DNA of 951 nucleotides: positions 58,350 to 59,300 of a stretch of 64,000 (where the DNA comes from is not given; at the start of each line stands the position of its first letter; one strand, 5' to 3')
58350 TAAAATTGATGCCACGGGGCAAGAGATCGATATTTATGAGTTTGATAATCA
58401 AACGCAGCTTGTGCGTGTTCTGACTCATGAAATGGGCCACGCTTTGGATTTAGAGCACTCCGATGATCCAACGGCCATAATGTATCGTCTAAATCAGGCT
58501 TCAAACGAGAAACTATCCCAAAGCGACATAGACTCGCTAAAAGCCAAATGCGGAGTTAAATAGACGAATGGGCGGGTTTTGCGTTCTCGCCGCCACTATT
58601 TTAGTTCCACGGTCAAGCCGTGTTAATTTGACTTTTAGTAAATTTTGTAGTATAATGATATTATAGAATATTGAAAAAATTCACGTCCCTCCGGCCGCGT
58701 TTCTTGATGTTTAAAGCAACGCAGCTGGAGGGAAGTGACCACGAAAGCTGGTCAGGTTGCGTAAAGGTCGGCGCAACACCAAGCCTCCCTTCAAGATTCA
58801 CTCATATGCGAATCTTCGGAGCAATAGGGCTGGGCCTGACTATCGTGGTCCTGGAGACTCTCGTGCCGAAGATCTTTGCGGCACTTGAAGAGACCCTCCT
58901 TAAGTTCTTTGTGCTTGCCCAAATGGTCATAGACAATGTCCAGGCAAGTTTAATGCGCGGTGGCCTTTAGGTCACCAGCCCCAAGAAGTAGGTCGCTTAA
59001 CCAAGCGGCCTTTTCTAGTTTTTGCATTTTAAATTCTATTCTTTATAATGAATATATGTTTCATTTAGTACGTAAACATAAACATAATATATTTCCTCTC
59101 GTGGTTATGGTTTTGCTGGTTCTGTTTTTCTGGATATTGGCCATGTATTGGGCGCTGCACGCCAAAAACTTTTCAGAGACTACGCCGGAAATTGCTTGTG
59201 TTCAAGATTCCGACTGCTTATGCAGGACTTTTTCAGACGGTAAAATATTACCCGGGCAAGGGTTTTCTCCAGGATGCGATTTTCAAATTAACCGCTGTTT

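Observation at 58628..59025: Promoter-driven GC-rich locus without a credible ORF: candidate novel structured ncRNA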

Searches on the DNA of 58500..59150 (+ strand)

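Call 4: search_rna_families(source=window, start=58500, end=59150, threshold=evalue, max_evalue=10, show_alignments=3)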
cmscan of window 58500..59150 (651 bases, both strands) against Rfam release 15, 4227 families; matches with E-value up to 10: 6.
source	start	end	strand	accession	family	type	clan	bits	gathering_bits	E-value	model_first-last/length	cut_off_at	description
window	58600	58702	+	RF02625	WsnRNA46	Gene; sRNA;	-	21.8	65.3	0.1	1-151/151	no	Wolbachia sRNA 46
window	58680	58737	-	RF04028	mir-7948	Gene; miRNA;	-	20.8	82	0.13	1-63/63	no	mir-7948 microRNA precursor family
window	58682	58737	+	RF03406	mir-3099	Gene; miRNA;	-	19.4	95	0.46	1-84/84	no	mir-3099 microRNA precursor family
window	58681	58738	-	RF03293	mir-4672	Gene; miRNA;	-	19.2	98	0.62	10-72/81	no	mir-4672 microRNA precursor family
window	58985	59116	-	RF04184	BTnc060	Gene; sRNA;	-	18.5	228.9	2.3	1-213/213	no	Bacteroides sRNA BTnc060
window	58917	58981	+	RF00630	P26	Gene;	-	13.3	36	5.6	1-66/66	no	Pseudomonas sRNA P26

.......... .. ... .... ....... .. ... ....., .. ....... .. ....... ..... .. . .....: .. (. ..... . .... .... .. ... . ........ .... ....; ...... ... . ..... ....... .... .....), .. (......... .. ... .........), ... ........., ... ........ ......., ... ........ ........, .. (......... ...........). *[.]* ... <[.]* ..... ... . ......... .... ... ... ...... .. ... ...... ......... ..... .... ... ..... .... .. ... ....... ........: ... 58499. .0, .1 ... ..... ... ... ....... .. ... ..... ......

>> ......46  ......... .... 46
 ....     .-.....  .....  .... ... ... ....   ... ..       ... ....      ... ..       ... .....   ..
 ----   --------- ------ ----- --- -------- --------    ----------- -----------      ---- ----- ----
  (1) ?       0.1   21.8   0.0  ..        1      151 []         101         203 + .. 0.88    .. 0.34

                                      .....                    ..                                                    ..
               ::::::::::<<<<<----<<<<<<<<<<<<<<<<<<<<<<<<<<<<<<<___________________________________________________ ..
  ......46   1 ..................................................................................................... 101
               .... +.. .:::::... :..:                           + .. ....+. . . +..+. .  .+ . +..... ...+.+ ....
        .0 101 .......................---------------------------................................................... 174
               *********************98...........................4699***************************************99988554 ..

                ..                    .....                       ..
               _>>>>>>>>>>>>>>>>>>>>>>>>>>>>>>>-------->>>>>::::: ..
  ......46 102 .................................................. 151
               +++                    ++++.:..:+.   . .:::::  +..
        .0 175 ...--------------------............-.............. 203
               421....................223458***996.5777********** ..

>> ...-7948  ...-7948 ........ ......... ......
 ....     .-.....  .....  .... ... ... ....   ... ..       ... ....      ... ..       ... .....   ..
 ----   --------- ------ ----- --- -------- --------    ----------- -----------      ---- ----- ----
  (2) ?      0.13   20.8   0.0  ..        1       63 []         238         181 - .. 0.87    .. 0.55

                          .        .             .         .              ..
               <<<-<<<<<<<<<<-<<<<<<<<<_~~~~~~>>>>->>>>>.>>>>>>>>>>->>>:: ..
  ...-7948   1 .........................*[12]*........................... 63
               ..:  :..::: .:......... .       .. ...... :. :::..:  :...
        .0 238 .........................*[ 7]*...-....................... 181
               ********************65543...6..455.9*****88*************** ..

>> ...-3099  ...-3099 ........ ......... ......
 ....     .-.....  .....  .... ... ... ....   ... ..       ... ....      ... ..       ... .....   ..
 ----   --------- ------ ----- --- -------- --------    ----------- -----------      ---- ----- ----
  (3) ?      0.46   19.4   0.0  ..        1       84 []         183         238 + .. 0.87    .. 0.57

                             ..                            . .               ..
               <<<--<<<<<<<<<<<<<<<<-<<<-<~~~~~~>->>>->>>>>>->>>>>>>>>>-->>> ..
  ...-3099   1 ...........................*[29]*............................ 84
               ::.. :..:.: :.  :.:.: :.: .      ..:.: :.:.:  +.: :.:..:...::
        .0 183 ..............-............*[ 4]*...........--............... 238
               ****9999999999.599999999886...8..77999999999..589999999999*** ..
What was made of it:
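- On Any Rfam 15 family (including RNase P, SRP, tmRNA, 6S and riboswitch classes): At E<=10 only chance-level hits appeared, the best being WsnRNA46 at 21.8 bits against a gathering score of 65.3 (call 4).
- Closest known: Riboswitches built on three-way junctions. Different: No Rfam model matches, even at E<=10 (call 4).
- No Rfam family resembles it (call 4).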

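Call 50: build_rna_model(alignment_id=A5, structure=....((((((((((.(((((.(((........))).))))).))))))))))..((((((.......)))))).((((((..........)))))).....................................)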
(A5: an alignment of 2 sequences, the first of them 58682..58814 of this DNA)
Model R1 built from alignment A5 (2 sequences, 133 columns); structure: as given.
model positions 133; base pairs 30; branch points 2; effective number of sequences 0.8; information 0.59 bits per position. Calibrated on 0.2 Mb of random sequence (short: E-values are rough).
structure used (alignment columns):
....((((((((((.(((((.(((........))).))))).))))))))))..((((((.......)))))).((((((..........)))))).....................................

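Call 51: search_with_rna_model(model_id=R1, sources=[window, L015, L019, L020, L021, L022, L024, L026, L028, L029, L031, L032, L001, L010, L012, L013], max_evalue=10, make_alignment=true, show_alignments=0)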
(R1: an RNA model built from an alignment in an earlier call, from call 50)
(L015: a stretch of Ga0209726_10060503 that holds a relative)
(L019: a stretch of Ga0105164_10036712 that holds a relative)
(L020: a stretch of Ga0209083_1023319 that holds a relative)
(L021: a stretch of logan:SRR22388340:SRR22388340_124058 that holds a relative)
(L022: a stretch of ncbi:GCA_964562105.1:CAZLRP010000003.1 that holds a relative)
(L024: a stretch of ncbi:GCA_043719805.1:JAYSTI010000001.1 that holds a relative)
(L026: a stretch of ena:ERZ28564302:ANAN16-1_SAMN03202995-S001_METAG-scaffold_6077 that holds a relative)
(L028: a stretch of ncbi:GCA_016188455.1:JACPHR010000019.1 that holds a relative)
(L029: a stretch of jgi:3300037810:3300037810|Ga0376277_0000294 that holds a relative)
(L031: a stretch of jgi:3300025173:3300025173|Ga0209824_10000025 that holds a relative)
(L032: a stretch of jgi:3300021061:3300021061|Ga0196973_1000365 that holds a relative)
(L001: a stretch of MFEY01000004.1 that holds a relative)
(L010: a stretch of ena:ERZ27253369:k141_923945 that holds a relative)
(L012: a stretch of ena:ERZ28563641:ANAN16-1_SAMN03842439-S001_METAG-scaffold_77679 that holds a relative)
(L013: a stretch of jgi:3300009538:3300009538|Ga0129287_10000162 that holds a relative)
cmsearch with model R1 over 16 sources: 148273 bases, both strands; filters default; matches with E-value up to 10: 5.
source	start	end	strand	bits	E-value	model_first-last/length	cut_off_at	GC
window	58682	58814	+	176.8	5.2e-52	1-133/133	no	0.54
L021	642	766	+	61.7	1.4e-16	1-133/133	no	0.58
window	58625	58737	-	47.5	3.5e-12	1-133/133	no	0.35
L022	2876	3009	+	19.8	0.0012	1-133/133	no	0.4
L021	514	692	-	16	0.017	1-133/133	no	0.5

Alignment A6: 5 matches aligned to the model, 247 columns, each read 5' to 3' on its own strand. Consensus structure (alignment columns), stored with it:
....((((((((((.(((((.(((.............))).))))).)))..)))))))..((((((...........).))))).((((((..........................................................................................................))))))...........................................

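Call 52: search_with_rna_model(model_id=R1, sources=[L015, L019, L020, L021, L022, L024, L026, L028, L029, L031, L032], max_evalue=10, filters=off, make_alignment=true)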
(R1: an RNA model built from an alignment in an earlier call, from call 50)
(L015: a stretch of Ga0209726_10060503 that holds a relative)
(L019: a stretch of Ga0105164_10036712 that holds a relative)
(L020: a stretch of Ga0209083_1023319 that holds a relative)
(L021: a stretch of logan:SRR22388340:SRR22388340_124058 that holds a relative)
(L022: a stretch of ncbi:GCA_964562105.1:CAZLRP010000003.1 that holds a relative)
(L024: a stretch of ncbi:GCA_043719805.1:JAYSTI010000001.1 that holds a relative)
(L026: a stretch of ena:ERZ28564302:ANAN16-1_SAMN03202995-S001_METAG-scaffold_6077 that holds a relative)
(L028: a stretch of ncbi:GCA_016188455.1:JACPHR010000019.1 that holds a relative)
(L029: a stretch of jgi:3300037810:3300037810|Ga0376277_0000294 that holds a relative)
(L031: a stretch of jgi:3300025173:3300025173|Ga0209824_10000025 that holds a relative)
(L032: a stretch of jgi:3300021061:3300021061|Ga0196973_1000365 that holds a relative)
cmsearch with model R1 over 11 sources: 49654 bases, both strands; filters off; matches with E-value up to 10: 39.
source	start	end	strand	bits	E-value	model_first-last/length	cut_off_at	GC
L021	642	766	+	61.7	4.9e-17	1-133/133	no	0.58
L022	2874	3009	+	22.1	7.9e-05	1-133/133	no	0.4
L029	2378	2509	+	19.6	0.00046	1-133/133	no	0.33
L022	2609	2734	+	17.9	0.0015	1-133/133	no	0.4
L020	2029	2155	+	16.9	0.0031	1-133/133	no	0.27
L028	2298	2368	-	14.1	0.022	1-133/133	no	0.48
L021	542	692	-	14.1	0.023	1-133/133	no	0.52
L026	2876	3009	+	13.4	0.037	1-133/133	no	0.5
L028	4174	4264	+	13.3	0.039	1-133/133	no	0.43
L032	3402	3484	-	11.3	0.16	1-133/133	no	0.41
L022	3263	3412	+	11.2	0.18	1-133/133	no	0.32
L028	4110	4227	-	11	0.21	1-133/133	no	0.4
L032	2376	2509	+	10.5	0.28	1-133/133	no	0.51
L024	2067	2157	-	9.9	0.42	1-133/133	no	0.41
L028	2237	2353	+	9.8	0.48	1-133/133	no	0.5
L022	2618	2651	-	9.6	0.56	5-52/133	no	0.35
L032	75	170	-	8.3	1.3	1-133/133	no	0.58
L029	2215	2308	-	8.1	1.5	1-133/133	no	0.27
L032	3634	3718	-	7.9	1.8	1-133/133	no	0.6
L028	2370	2406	-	7.9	1.8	1-133/133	no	0.41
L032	3444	3552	+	7.7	2.1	1-133/133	no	0.36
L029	2257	2304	+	6.9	3.6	5-52/133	no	0.21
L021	749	799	-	6.8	3.9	1-133/133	no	0.45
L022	2499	2527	+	6.7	4.1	1-133/133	no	0.34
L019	981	1022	+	6.6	4.5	8-49/133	no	0.67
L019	2608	2664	+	6.6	4.5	1-133/133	no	0.32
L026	876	912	-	6.6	4.7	1-133/133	no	0.43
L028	2186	2285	-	6.5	4.7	1-133/133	no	0.48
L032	1995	2100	+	6.1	6.3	1-133/133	no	0.6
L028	2451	2575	+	6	6.8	1-133/133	no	0.54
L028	2859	2904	+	5.9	7.3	7-50/133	no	0.33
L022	3267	3346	-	5.9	7.5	5-52/133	no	0.39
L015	2005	2046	-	5.7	8.5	1-133/133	no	0.57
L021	372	401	+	5.7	8.5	1-133/133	no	0.63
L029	2832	2888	+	5.6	9.2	1-133/133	no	0.42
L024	3645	3684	+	5.6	9.5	1-133/133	no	0.22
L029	1392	1439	+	5.6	9.6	1-133/133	no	0.31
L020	2174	2301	-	5.5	9.6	1-133/133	no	0.34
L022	5980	5993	-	5.5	9.6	22-35/133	no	0.21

Alignment A7: 39 matches aligned to the model, 291 columns, each read 5' to 3' on its own strand. Consensus structure (alignment columns), stored with it:
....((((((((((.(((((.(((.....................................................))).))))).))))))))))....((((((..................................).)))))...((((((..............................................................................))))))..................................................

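Call 74: search_with_rna_model(model_id=R1, sources=[window, L021, L022, L029], max_evalue=0.0008, filters=off, make_alignment=true)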
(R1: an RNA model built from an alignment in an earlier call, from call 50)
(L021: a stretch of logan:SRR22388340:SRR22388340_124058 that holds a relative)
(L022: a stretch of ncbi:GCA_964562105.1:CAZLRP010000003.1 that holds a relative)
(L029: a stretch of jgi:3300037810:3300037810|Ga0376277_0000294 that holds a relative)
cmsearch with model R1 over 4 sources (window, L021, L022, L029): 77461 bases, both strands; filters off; matches with E-value up to 0.0008: 5.
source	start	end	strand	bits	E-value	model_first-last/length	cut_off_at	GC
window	58682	58814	+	176.7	2.8e-52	1-133/133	no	0.54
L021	642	766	+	61.7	7.7e-17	1-133/133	no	0.58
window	58625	58737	-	47.4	1.9e-12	1-133/133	no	0.35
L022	2874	3009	+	22.1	0.00012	1-133/133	no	0.4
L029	2378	2509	+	19.6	0.00072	1-133/133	no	0.33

Alignment A8: 5 matches aligned to the model, 152 columns, each read 5' to 3' on its own strand. Consensus structure (alignment columns), stored with it:
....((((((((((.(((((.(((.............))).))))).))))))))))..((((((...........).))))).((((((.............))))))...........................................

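Call 75: search_with_rna_model(model_id=R1, sources=[L021, L022, L029, L020], max_evalue=0.0012, filters=off, make_alignment=true, show_alignments=4)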
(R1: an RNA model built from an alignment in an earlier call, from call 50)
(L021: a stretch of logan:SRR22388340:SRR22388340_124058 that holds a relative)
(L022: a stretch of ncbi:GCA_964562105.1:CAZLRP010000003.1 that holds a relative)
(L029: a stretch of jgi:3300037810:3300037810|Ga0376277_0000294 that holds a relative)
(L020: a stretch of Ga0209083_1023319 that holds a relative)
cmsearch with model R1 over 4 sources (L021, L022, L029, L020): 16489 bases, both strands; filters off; matches with E-value up to 0.0012: 5.
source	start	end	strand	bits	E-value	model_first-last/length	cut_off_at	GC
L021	642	766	+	61.7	1.6e-17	1-133/133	no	0.58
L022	2874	3009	+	22.1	2.6e-05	1-133/133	no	0.4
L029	2378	2509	+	19.6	0.00015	1-133/133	no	0.33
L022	2609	2734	+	17.9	0.00049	1-133/133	no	0.4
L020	2029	2155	+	16.9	0.001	1-133/133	no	0.27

Alignment A9: 5 matches aligned to the model, 170 columns, each read 5' to 3' on its own strand. Consensus structure (alignment columns), stored with it:
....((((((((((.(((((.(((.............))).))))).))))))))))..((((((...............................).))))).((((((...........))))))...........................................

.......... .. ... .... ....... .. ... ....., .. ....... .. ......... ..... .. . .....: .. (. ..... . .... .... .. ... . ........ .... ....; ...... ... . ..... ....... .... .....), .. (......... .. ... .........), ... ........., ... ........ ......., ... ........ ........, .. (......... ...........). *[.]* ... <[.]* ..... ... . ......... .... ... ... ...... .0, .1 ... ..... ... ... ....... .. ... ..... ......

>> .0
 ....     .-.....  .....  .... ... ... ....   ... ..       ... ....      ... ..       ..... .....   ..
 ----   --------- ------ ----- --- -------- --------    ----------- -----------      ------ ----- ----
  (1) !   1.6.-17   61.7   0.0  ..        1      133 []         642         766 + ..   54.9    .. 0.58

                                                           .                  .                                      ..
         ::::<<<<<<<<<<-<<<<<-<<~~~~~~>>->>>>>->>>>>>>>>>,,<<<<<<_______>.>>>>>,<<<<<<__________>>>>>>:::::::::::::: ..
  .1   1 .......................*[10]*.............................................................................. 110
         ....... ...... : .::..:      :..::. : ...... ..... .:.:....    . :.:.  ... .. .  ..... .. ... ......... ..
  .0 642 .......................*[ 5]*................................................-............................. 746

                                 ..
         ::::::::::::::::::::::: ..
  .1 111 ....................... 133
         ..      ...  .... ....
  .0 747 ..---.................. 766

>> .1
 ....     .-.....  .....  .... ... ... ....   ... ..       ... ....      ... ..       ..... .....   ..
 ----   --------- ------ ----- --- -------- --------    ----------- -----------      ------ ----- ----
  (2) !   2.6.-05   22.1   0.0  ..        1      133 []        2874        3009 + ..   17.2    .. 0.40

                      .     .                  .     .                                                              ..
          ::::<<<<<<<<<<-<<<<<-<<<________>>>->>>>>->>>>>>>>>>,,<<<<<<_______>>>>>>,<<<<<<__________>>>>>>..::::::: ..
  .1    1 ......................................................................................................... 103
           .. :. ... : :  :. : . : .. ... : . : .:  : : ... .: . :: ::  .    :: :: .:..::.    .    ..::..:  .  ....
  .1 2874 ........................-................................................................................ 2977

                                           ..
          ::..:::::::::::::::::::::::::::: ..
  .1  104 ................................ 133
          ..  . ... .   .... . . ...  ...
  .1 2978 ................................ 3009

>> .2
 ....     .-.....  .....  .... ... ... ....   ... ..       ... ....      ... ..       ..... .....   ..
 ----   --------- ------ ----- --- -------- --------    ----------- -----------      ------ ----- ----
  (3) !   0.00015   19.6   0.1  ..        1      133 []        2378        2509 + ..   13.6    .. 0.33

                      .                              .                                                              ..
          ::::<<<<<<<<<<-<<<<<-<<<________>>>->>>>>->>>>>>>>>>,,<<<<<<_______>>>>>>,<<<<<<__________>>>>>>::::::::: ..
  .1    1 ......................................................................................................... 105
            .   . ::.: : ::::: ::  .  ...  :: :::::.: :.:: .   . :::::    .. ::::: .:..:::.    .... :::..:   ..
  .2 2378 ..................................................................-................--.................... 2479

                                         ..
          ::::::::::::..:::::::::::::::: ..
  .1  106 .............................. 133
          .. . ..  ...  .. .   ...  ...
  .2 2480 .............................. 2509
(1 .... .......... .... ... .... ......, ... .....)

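Call 76: search_with_rna_model(model_id=R1, sources=[L021, L023, L029, L020], max_evalue=0.0012, filters=off, make_alignment=true)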
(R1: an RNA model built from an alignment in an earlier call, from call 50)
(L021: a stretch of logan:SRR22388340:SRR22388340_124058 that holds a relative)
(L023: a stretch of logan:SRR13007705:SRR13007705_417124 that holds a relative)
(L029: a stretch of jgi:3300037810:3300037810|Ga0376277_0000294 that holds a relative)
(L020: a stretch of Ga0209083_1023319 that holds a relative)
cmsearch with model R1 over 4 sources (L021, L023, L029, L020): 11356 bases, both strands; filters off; matches with E-value up to 0.0012: 4.
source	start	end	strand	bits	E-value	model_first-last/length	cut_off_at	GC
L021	642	766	+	61.7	1.1e-17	1-133/133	no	0.58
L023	192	327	+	22.1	1.8e-05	1-133/133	no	0.4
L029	2378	2509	+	19.6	0.00011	1-133/133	no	0.33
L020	2029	2155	+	16.9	0.00072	1-133/133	no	0.27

Alignment A10: 4 matches aligned to the model, 147 columns, each read 5' to 3' on its own strand. Consensus structure (alignment columns), stored with it:
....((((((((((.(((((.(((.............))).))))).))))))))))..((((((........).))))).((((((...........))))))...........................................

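Call 77: build_rna_model(alignment_id=A10)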
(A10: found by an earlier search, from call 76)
Model R2 built from alignment A10 (4 sequences, 147 columns); structure: stored with the alignment.
model positions 127; base pairs 30; branch points 2; effective number of sequences 2.74; information 0.59 bits per position. Calibrated on 0.2 Mb of random sequence (short: E-values are rough).
structure used (alignment columns):
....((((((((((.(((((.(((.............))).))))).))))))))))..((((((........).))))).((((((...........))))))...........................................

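Call 78: search_with_rna_model(model_id=R2, sources=[L005, L015, L019, L020, L021, L023, L024, L026, L028, L029, L031, L032], max_evalue=1, filters=off, make_alignment=false)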
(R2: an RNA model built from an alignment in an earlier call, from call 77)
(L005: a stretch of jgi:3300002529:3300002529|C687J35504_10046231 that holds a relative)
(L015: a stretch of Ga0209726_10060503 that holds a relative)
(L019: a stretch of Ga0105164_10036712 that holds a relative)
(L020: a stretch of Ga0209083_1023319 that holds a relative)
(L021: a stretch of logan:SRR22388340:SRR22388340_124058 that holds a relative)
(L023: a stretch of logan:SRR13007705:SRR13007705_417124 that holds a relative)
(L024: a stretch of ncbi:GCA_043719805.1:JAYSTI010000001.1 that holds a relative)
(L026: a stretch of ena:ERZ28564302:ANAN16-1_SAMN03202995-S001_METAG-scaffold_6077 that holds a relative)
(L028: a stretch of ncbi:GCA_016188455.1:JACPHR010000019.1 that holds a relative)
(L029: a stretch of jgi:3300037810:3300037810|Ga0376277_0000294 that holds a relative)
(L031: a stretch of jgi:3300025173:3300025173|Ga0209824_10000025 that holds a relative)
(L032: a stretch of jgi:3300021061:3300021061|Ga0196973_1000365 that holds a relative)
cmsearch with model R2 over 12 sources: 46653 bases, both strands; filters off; matches with E-value up to 1: 18.
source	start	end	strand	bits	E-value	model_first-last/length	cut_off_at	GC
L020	2029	2155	+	103.5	4.1e-19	1-127/127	no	0.27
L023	192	327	+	103.1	5e-19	1-127/127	no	0.4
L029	2378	2509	+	102.2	7.7e-19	1-127/127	no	0.33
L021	642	766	+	97.5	6.9e-18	1-127/127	no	0.58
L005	1309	1441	+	78.3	5.8e-14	1-127/127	no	0.54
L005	1252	1364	-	33.1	0.00011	1-127/127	no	0.35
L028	2448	2575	+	23.6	0.0095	1-127/127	no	0.53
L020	1978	2079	-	22.9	0.013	1-127/127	no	0.3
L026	2876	3009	+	22.6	0.015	1-127/127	no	0.5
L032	3445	3537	+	20.1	0.049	1-127/127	no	0.33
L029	2303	2433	-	19.9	0.053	1-127/127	no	0.31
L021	540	692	-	17.3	0.19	1-127/127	no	0.52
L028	4174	4264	+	16.1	0.33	1-127/127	no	0.43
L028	2296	2371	-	15.6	0.42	1-127/127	no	0.47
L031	3802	3932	+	14.8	0.61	1-127/127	no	0.53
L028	2859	2991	+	14.7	0.64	1-127/127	no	0.37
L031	2345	2503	-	14.5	0.68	1-127/127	no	0.37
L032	2376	2509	+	14.1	0.82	1-127/127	no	0.51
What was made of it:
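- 58663..58805 (+): Structured 5' leader (5' UTR) of the small-protein mRNA. A covariance model built without the window sequence recovers it at 78 bits (call 78).
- A model built without the window sequence finds the window leader at E about 6e-14 (call 78).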

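Call 79: search_with_rna_model(model_id=R2, sources=[L005, L020, L021, L023, L029], max_evalue=0.00001, filters=off, make_alignment=true)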
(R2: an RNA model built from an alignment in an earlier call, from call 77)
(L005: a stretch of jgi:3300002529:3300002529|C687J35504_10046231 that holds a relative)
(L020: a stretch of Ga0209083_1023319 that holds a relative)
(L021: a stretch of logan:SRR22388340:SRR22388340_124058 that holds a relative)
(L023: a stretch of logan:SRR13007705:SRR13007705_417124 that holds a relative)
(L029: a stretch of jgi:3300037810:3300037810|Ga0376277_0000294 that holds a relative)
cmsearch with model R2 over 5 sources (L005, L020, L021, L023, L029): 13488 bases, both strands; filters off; matches with E-value up to 0.00001: 5.
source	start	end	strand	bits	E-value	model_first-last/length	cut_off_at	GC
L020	2029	2155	+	103.5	1.2e-19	1-127/127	no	0.27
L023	192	327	+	103.1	1.4e-19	1-127/127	no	0.4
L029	2378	2509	+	102.2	2.2e-19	1-127/127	no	0.33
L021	642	766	+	97.5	2e-18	1-127/127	no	0.58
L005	1309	1441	+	78.3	1.7e-14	1-127/127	no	0.54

Alignment A11: 5 matches aligned to the model, 142 columns, each read 5' to 3' on its own strand. Consensus structure (alignment columns), stored with it:
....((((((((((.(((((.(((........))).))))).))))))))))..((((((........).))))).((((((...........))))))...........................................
